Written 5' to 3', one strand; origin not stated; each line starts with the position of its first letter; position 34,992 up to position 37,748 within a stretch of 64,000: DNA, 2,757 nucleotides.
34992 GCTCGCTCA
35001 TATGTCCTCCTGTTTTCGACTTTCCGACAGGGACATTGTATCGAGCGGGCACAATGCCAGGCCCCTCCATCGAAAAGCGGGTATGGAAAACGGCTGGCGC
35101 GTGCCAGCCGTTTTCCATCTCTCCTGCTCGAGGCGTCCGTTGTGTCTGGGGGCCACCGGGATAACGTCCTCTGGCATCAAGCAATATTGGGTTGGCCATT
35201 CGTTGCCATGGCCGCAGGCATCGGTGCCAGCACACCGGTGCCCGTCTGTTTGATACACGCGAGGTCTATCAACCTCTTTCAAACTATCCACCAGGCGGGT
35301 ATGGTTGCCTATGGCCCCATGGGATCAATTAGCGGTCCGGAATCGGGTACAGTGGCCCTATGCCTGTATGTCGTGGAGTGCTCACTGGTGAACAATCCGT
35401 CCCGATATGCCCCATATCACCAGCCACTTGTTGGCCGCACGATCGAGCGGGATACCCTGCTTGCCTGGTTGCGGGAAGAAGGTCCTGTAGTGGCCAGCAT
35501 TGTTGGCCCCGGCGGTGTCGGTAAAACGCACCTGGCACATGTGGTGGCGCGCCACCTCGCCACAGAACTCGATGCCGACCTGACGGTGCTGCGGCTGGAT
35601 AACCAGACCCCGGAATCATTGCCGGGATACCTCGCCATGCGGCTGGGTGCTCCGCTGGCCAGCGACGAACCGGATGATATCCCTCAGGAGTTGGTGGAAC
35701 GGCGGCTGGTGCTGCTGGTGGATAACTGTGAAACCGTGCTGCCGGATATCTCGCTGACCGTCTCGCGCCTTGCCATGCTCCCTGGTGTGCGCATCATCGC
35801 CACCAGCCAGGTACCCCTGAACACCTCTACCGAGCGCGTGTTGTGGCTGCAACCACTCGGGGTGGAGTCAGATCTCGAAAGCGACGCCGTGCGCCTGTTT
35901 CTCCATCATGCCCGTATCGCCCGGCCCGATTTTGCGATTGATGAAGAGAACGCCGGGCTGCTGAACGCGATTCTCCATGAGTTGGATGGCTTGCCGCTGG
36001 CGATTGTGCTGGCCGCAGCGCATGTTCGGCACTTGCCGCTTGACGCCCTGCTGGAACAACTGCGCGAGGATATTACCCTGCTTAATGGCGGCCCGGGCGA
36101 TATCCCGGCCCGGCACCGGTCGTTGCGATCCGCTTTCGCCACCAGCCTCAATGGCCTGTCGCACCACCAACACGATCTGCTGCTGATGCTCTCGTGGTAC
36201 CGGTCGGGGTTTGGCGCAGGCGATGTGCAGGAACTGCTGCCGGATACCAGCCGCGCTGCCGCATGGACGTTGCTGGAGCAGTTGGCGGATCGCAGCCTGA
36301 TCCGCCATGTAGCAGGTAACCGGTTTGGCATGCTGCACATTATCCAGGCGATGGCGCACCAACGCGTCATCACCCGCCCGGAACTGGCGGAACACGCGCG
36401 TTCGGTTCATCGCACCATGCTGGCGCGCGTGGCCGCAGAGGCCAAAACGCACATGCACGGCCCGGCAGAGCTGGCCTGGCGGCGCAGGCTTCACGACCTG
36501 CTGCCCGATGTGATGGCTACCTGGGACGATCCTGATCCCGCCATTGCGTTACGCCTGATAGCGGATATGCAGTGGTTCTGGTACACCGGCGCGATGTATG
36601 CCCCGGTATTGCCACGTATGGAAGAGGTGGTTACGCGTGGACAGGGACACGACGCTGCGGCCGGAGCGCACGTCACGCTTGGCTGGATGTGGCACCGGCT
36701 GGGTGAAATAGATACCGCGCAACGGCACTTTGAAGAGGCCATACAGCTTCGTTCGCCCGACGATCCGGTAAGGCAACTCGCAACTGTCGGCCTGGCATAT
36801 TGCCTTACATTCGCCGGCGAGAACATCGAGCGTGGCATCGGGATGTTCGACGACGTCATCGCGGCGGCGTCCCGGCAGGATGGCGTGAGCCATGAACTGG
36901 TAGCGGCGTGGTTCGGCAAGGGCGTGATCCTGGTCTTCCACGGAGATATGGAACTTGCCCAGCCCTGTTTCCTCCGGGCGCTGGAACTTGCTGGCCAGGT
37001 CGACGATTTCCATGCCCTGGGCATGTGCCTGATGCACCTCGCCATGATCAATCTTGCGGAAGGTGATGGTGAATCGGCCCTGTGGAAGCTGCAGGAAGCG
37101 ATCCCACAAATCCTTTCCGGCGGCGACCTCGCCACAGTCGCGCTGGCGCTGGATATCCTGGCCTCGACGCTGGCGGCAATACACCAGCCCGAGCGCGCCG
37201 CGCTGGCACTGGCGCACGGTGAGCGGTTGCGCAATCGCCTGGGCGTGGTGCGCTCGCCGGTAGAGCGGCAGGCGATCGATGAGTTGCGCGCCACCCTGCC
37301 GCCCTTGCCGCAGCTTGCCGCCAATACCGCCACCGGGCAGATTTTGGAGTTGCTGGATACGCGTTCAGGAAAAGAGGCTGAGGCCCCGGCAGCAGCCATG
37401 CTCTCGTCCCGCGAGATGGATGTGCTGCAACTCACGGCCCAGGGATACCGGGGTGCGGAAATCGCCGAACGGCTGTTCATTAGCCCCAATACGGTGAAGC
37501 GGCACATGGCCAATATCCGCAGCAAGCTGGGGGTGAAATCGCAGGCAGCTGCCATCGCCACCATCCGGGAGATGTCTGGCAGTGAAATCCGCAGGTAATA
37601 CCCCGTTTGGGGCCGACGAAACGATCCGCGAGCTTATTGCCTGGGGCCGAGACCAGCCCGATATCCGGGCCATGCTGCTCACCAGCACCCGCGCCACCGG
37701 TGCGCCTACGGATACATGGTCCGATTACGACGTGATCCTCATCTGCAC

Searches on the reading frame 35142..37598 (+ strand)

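Call 36: search_protein_families(library=pfam, proteins=[window:35142-37598:+])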
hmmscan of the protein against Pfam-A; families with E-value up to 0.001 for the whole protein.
window:35142-37598:+ (818 aa): 8 families
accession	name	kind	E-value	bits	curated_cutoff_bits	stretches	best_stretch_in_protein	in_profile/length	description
PF00196.25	GerE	-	3.9e-18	65.3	23.5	1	753-805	2-54/57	Bacterial regulatory proteins, luxR family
PF13424.12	TPR_12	-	7.8e-09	36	30.1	1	588-654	4-72/77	Tetratricopeptide repeat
PF07719.23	TPR_2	-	6.9e-08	32.5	27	0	508-537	2-31/34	Tetratricopeptide repeat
PF00515.34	TPR_1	-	4.3e-07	29.9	27.8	0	588-617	2-31/34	Tetratricopeptide repeat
PF08281.18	Sigma70_r4_2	-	6.9e-06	26.1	25.7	1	752-796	9-54/54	Sigma-70, region 4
PF13181.12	TPR_8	-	4.5e-05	23.7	25.7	0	588-617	2-31/34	Tetratricopeptide repeat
PF13384.12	HTH_23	-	0.00012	22.2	24.6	1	759-787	8-36/50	Homeodomain-like domain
PF13191.12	AAA_16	-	0.00016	22.6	32.6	1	95-148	1-61/167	AAA ATPase domain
